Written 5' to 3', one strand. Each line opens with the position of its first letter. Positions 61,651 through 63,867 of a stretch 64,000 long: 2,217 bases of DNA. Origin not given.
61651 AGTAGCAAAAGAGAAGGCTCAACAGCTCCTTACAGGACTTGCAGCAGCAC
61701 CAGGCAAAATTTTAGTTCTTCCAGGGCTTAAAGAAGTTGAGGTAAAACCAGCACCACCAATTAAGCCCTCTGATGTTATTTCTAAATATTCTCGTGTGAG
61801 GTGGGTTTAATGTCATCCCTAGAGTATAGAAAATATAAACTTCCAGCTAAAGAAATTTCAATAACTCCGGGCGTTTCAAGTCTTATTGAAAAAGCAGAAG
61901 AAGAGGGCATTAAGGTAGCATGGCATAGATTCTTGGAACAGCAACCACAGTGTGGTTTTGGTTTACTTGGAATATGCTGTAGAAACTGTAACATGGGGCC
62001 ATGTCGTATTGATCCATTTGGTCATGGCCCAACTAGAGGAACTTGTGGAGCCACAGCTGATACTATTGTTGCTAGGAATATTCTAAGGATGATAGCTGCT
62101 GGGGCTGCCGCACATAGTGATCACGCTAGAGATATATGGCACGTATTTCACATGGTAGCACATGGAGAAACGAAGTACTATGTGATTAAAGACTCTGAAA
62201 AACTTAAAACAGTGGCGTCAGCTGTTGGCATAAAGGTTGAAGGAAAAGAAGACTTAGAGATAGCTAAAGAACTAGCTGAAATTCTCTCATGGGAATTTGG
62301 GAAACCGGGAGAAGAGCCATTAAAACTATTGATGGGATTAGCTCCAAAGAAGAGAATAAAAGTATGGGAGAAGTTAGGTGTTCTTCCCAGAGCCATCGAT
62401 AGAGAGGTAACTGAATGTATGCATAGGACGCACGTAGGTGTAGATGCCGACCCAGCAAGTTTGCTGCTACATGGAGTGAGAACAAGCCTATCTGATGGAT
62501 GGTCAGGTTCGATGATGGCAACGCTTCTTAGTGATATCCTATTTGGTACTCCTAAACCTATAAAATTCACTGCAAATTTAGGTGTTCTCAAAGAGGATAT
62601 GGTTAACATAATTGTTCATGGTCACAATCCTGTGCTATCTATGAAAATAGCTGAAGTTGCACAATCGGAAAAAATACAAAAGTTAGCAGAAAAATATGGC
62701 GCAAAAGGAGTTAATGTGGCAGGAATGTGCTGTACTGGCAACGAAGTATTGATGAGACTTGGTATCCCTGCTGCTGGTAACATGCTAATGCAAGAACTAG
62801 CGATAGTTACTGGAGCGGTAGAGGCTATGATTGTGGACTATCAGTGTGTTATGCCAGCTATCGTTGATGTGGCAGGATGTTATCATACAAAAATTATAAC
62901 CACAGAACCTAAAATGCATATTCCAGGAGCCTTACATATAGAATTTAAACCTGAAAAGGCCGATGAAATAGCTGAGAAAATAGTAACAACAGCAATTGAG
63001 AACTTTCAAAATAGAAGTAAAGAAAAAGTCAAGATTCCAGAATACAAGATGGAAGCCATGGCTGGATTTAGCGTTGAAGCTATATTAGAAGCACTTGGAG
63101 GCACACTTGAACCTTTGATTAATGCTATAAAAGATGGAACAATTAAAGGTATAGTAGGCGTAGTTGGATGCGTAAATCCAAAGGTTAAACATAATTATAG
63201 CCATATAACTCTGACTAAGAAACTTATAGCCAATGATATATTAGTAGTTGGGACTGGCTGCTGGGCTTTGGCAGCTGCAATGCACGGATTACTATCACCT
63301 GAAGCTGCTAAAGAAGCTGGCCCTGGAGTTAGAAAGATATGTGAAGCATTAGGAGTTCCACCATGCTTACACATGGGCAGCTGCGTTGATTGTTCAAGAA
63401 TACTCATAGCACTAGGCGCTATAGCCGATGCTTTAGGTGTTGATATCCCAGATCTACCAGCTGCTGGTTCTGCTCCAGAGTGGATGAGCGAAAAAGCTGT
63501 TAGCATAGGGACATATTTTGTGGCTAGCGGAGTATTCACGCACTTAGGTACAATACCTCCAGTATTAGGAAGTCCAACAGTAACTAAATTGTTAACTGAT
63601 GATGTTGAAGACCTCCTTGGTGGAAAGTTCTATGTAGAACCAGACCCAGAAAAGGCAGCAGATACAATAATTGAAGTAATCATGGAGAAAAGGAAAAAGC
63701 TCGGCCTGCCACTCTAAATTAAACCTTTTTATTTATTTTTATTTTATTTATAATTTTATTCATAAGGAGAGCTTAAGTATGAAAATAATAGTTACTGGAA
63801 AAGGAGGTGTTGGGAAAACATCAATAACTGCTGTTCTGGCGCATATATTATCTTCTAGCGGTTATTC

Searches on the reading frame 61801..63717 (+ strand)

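Call 47: search_protein_families(library=pfam, proteins=[window:61801-63717:+], max_evalue=0.00001)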
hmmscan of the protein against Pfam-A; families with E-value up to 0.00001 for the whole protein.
window:61801-63717:+ (638 aa): 1 family
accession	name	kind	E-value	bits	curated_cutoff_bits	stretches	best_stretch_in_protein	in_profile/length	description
PF03063.25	Prismane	-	3.3e-188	627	27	1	58-617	1-513/513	Prismane/CO dehydrogenase family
